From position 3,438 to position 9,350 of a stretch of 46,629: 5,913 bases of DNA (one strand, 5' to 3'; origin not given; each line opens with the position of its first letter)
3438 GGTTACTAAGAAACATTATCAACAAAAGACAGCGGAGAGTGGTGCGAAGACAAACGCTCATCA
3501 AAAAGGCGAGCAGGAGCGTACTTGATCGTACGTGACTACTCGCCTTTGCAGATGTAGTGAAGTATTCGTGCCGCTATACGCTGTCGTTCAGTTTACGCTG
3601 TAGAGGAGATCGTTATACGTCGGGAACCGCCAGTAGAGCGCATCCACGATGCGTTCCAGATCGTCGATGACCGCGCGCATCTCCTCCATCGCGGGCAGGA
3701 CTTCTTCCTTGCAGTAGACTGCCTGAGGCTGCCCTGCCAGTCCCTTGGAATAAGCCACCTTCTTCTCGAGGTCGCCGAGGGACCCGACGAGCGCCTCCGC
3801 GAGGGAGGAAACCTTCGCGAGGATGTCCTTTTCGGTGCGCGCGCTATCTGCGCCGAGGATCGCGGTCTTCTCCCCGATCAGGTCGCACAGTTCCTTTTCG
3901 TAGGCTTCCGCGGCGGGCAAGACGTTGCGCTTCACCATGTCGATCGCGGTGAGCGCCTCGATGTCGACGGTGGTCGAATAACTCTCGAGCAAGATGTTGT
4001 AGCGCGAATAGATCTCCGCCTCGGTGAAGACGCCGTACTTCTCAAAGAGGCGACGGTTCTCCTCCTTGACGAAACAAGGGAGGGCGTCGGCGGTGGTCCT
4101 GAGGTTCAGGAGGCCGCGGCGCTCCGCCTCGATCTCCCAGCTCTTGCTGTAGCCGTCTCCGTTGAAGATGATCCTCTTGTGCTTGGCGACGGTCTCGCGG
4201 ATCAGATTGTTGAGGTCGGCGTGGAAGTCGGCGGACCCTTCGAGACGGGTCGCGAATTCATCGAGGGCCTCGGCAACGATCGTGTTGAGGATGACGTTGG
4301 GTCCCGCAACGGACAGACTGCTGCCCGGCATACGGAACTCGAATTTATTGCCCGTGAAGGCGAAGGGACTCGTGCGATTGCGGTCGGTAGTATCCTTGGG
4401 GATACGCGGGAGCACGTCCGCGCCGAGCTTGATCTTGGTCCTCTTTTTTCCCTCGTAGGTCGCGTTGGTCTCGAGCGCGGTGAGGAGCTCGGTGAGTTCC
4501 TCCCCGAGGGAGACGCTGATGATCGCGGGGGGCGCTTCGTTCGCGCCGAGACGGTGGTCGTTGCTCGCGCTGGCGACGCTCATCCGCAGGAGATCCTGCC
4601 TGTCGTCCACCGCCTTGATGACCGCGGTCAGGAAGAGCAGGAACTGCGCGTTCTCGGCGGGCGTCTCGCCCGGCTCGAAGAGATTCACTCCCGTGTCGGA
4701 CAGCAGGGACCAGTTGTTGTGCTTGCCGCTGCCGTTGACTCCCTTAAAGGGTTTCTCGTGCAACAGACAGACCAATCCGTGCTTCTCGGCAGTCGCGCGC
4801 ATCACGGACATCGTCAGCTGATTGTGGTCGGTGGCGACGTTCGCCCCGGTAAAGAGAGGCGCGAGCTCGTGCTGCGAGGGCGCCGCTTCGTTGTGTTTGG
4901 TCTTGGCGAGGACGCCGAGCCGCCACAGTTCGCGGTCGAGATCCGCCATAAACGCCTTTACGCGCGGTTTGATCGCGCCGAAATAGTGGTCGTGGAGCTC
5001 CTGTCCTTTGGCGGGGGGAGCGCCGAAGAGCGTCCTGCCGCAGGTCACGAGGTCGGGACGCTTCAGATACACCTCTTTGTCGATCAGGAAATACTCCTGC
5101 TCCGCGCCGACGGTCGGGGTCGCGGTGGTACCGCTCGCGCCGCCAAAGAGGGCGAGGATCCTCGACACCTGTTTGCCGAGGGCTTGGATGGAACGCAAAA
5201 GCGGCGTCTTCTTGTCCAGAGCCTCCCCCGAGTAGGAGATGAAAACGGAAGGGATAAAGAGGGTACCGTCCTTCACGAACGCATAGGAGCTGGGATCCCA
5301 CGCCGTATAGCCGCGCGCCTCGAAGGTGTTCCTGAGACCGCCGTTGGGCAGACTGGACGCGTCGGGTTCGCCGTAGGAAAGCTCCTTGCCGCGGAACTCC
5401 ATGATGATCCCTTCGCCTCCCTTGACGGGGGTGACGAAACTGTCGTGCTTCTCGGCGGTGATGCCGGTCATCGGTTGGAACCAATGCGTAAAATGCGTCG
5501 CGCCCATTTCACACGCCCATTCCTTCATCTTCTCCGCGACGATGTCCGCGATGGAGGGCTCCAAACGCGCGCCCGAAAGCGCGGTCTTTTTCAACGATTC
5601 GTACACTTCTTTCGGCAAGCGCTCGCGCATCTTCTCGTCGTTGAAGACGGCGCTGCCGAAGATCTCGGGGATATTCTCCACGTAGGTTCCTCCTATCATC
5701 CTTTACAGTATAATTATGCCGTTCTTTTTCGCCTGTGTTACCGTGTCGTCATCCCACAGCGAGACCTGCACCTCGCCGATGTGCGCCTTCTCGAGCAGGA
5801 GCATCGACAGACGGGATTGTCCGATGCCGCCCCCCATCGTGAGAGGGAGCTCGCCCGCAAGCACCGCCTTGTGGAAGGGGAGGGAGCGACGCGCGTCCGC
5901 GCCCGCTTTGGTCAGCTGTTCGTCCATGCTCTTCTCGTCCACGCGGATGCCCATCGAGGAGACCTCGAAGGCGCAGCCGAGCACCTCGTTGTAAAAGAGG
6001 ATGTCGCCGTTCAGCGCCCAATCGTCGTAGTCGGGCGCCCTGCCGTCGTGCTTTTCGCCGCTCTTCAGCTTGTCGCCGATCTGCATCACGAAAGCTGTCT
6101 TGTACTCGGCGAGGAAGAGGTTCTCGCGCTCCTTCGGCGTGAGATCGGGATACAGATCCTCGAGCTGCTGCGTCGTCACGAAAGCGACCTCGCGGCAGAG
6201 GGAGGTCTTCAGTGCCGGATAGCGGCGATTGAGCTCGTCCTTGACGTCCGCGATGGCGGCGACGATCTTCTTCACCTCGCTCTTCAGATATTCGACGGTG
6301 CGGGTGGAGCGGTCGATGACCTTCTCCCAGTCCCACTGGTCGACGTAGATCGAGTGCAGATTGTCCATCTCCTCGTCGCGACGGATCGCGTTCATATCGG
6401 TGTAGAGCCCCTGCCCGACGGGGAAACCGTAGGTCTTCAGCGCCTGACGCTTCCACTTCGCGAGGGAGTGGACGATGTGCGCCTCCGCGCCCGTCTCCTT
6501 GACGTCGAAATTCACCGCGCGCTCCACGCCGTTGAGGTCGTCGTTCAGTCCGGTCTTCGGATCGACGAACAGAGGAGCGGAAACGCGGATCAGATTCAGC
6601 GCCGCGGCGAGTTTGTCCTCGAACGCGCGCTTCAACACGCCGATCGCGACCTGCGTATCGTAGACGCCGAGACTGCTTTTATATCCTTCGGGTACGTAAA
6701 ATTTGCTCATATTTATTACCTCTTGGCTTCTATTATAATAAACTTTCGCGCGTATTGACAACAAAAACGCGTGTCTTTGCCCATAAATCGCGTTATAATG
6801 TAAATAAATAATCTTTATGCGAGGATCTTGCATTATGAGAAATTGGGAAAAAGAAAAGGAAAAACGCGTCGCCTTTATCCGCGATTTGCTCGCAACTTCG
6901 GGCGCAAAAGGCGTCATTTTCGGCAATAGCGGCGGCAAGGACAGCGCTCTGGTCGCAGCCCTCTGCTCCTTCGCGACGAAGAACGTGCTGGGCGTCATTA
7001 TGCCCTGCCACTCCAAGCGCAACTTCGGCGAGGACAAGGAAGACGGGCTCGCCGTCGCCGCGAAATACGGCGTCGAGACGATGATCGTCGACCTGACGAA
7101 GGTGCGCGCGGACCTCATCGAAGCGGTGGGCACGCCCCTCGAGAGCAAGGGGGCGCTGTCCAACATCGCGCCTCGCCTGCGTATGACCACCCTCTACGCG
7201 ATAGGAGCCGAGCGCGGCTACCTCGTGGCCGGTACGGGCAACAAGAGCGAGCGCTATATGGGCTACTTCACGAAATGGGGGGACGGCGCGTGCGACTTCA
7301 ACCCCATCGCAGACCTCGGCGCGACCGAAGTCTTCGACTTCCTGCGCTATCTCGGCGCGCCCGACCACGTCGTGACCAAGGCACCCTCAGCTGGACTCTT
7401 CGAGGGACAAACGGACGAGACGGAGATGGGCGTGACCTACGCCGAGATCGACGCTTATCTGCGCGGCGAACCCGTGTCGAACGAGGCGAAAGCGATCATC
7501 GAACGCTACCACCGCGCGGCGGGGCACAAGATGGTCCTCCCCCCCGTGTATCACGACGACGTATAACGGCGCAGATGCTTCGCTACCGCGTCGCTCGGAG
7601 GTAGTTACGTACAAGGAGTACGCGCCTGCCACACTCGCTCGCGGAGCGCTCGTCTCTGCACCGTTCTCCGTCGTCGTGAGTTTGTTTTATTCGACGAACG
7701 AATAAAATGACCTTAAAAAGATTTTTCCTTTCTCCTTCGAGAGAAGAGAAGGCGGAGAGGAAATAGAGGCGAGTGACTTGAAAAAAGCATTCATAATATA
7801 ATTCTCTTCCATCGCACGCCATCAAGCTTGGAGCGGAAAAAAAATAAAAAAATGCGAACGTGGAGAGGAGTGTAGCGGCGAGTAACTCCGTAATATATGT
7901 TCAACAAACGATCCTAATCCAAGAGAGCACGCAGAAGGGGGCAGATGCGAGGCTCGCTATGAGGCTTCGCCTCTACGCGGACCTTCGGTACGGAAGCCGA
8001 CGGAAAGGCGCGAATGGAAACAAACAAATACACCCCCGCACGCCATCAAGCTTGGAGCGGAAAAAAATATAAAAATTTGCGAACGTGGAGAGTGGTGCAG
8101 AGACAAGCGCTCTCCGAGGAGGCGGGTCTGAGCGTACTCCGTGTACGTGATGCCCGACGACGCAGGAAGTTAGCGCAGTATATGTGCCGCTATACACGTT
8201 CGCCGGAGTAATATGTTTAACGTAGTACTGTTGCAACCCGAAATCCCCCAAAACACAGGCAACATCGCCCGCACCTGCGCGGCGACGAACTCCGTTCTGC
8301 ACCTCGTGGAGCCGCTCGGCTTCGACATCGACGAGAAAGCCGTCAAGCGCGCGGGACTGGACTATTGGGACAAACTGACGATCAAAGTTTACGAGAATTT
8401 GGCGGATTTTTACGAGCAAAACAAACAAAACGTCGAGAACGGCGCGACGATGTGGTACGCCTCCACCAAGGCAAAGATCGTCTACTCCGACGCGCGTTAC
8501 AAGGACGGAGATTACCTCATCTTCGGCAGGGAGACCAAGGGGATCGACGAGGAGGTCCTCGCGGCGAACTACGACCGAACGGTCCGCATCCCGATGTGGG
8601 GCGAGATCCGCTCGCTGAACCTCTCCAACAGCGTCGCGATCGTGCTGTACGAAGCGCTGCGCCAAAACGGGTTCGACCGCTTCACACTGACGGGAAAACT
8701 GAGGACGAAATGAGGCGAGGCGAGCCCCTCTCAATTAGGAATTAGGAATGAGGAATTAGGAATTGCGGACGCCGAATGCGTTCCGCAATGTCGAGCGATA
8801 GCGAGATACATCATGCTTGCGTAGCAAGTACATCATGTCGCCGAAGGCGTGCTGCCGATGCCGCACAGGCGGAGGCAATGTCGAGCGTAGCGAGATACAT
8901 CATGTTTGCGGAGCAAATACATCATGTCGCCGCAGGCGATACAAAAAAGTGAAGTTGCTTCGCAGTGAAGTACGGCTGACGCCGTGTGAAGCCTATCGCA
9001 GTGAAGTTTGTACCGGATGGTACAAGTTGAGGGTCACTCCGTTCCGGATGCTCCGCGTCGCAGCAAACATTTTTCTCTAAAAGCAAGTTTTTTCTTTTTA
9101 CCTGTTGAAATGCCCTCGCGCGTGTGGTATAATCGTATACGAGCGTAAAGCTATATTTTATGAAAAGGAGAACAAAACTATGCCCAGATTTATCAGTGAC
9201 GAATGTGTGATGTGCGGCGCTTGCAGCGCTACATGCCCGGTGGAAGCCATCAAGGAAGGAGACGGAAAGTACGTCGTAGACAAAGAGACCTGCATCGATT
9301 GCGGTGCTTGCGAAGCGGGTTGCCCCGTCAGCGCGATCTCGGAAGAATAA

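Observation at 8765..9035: Linker-hairpin arrays: conserved 7-10-nt words alternate with short variable hairpins that show compensatory substitutions between copies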

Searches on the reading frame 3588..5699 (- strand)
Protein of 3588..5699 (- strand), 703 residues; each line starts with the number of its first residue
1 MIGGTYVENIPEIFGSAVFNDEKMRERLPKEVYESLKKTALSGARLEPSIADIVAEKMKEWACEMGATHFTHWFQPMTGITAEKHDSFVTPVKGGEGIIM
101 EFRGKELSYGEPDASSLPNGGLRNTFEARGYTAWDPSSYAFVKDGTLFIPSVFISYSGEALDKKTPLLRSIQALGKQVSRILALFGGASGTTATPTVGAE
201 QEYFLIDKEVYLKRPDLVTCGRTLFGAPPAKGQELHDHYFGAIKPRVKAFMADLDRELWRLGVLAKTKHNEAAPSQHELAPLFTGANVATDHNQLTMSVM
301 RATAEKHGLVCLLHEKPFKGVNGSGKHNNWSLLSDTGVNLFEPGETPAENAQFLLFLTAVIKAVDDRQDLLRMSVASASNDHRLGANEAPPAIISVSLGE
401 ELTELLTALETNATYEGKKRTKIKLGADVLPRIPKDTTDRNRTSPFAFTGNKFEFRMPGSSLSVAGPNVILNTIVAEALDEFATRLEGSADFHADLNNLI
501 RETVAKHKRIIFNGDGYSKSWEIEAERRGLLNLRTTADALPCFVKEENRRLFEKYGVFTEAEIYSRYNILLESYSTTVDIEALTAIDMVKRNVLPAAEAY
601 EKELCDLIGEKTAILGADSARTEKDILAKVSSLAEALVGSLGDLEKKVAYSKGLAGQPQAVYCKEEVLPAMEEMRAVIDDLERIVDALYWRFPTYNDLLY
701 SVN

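Call 16: search_protein_families(library=pfam, proteins=[window:3588-5699:-])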
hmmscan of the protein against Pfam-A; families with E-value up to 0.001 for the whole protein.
window:3588-5699:- (703 aa): 3 families
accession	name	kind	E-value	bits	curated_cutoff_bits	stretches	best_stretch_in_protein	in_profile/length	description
PF12437.13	GSIII_N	-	6.6e-75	250.6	25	1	12-170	3-160/160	Glutamine synthetase type III N terminal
PF18318.6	Gln-synt_C-ter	-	7.5e-42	142.3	22.7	1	496-609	2-115/118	Glutamine synthetase C-terminal domain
PF00120.29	Gln-synt_C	-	1.9e-18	67.1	24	1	191-367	20-191/344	Glutamine synthetase, catalytic domain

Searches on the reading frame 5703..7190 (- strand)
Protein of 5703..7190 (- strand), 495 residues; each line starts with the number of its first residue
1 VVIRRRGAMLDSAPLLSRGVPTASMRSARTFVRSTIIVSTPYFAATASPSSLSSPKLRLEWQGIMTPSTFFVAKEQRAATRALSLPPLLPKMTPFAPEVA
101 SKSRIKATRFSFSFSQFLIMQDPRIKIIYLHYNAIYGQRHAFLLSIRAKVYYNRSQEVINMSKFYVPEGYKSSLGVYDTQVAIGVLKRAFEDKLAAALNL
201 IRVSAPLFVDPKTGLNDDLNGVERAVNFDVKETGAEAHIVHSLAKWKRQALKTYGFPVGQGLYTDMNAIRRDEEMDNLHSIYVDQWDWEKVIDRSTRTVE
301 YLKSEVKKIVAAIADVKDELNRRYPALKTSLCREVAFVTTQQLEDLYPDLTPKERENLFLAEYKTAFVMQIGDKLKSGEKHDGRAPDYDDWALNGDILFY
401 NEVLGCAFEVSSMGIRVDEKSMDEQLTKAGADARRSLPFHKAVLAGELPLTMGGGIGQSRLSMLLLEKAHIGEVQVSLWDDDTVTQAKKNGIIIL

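Call 16: search_protein_families(library=pfam, proteins=[window:5703-7190:-])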
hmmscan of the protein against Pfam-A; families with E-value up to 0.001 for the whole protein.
window:5703-7190:- (495 aa): 1 family
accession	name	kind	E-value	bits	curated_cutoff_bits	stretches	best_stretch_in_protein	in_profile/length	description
PF03590.20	AsnA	-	2.3e-103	345.3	27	1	180-404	1-226/228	Aspartate-ammonia ligase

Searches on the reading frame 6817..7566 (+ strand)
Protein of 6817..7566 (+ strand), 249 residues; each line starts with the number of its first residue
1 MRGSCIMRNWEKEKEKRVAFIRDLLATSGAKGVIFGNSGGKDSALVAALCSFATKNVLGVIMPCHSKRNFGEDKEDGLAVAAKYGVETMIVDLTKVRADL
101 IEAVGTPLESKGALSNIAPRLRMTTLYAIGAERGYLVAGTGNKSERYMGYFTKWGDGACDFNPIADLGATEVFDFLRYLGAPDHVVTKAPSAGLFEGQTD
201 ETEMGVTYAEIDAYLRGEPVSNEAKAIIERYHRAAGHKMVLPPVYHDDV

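Call 16: search_protein_families(library=pfam, proteins=[window:6817-7566:+])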
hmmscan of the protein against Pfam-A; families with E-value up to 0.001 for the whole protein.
window:6817-7566:+ (249 aa): 1 family
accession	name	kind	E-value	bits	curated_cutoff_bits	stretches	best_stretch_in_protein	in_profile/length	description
PF02540.23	NAD_synthase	-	5.1e-63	212.9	21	1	15-216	3-203/242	NAD synthase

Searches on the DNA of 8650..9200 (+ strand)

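Call 35: search_rna_families(source=window, start=8650, end=9200, threshold=evalue, max_evalue=10)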
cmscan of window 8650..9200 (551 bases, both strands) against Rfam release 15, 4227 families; matches with E-value up to 10: 5.
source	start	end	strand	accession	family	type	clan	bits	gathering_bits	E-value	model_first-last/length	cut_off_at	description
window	8914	8997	+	RF01706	Gut-1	Gene; sRNA;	-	25.9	50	0.0077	1-77/77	no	Gut-1 RNA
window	9082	9113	+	RF01223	snR13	Gene; snRNA; snoRNA; CD-box;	CL00045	18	47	1.9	1-124/124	no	Small nucleolar RNA snR13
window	8651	8704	-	RF02470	Ms_IGR-8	Gene; sRNA;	-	11.7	44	8.3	1-63/63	no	Mycobacterium sRNA Ms_IGR-8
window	9139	9200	+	RF02160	PART1_2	Gene; lncRNA;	-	7.9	55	9.6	1-56/249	3'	Prostate androgen-regulated transcript 1 conserved region 2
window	8783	8938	-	RF00223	IRES_Bip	Cis-reg; IRES;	-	6.5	40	9.2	1-263/263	no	bip internal ribosome entry site (IRES)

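Call 91: search_dna_similar(query=window:8729-9047:+, collection=plasmids, mode=distant, max_evalue=0.001, max_rows=10)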
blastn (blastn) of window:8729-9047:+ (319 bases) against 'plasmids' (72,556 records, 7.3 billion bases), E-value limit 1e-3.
No match.

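Call 92: search_dna_similar(query=window:8729-9047:+, collection=phages, mode=distant, max_evalue=0.001, max_rows=10)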
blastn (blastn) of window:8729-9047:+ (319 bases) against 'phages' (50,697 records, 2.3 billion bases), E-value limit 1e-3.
Records with a match: 1; places in all: 1; records where one place covers at least 80% of the query: 0.
Best place of each record, by identity: 90-95% 1.
By first word of the organism name: Bacteriophage 1.
By host as written in the record: - 1.
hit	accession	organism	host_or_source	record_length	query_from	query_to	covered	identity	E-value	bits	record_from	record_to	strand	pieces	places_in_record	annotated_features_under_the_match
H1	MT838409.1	Bacteriophage sp.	human fecal samples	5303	1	37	12%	92.1%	2e-4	53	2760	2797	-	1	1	record has no annotation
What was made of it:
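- The plasmid and phage collections give no relevant match (calls 91, 92).
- Tried and rejected: Plasmid and phage collections. blastn found nothing relevant (calls 91, 92).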
